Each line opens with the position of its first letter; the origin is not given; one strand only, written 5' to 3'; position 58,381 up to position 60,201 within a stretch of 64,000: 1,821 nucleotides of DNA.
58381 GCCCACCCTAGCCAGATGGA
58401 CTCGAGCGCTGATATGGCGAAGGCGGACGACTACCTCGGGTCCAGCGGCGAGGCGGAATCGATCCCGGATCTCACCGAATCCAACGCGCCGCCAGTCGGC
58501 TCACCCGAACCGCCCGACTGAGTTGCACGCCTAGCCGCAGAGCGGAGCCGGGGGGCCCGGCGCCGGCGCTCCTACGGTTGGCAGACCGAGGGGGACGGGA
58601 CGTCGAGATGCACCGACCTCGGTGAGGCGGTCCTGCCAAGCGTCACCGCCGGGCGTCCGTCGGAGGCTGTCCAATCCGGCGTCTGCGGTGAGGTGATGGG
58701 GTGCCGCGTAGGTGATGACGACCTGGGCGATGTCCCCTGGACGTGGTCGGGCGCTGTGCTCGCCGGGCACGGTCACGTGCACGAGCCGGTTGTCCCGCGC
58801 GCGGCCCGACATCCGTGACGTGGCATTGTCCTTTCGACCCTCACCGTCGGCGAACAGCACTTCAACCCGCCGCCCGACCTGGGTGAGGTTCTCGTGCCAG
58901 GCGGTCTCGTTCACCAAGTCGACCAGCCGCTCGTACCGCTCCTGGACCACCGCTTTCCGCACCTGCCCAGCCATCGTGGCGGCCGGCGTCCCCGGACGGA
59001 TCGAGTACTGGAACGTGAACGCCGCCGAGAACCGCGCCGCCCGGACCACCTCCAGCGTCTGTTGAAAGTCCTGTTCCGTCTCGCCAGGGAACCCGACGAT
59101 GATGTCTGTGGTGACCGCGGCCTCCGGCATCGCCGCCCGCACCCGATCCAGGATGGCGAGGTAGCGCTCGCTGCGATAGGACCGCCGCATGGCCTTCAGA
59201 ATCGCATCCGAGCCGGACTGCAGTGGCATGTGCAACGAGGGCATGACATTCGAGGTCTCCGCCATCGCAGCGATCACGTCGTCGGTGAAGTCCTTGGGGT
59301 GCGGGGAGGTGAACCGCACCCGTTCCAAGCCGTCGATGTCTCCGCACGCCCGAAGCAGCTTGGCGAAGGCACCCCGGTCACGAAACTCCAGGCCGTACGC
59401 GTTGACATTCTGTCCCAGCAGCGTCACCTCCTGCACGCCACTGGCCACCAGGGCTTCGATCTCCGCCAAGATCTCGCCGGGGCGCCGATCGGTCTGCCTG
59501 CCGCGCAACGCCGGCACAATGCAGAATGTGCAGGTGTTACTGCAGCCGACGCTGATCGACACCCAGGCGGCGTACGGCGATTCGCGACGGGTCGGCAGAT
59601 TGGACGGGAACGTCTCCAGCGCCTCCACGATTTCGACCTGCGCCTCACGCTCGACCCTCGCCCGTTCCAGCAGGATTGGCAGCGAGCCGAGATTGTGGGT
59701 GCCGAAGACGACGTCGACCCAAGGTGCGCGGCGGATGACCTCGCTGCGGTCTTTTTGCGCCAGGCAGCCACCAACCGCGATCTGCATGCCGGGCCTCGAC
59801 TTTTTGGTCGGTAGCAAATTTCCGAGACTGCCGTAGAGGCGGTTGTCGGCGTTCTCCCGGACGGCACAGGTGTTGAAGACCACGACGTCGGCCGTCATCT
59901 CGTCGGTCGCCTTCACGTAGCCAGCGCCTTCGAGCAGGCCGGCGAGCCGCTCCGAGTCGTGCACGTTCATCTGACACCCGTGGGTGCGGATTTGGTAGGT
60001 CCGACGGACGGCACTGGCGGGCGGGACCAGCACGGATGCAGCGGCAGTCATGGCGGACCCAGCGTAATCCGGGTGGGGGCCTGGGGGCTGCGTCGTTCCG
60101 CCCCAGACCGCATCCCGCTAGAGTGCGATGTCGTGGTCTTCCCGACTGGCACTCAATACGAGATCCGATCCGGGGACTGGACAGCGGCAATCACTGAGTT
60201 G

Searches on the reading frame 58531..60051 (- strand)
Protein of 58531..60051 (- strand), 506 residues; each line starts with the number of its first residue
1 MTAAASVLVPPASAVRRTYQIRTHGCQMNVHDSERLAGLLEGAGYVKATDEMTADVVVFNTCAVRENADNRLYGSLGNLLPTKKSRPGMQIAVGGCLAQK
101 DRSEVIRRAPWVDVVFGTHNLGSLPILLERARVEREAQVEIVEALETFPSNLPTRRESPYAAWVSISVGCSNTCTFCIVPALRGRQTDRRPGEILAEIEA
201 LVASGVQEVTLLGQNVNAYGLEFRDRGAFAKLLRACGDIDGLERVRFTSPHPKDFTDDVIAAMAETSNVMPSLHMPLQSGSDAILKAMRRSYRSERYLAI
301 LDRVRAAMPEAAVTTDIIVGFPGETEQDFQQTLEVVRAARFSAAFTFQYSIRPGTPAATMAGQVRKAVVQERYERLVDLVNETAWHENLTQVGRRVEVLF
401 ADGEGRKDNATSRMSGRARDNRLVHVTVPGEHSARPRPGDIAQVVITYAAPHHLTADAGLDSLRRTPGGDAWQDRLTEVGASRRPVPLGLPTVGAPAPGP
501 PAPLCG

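Call 81: search_protein_families(library=pfam, proteins=[window:58531-60051:-], max_evalue=0.00001)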
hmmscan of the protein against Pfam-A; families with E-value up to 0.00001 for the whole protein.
window:58531-60051:- (506 aa): 2 families
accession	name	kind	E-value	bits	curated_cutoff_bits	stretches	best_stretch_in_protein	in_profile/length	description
PF04055.27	Radical_SAM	-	1.8e-28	100.2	29.5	1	164-334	1-164/166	Radical SAM superfamily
PF00919.26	UPF0004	-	7e-28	97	27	1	19-117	2-98/98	Uncharacterized protein family UPF0004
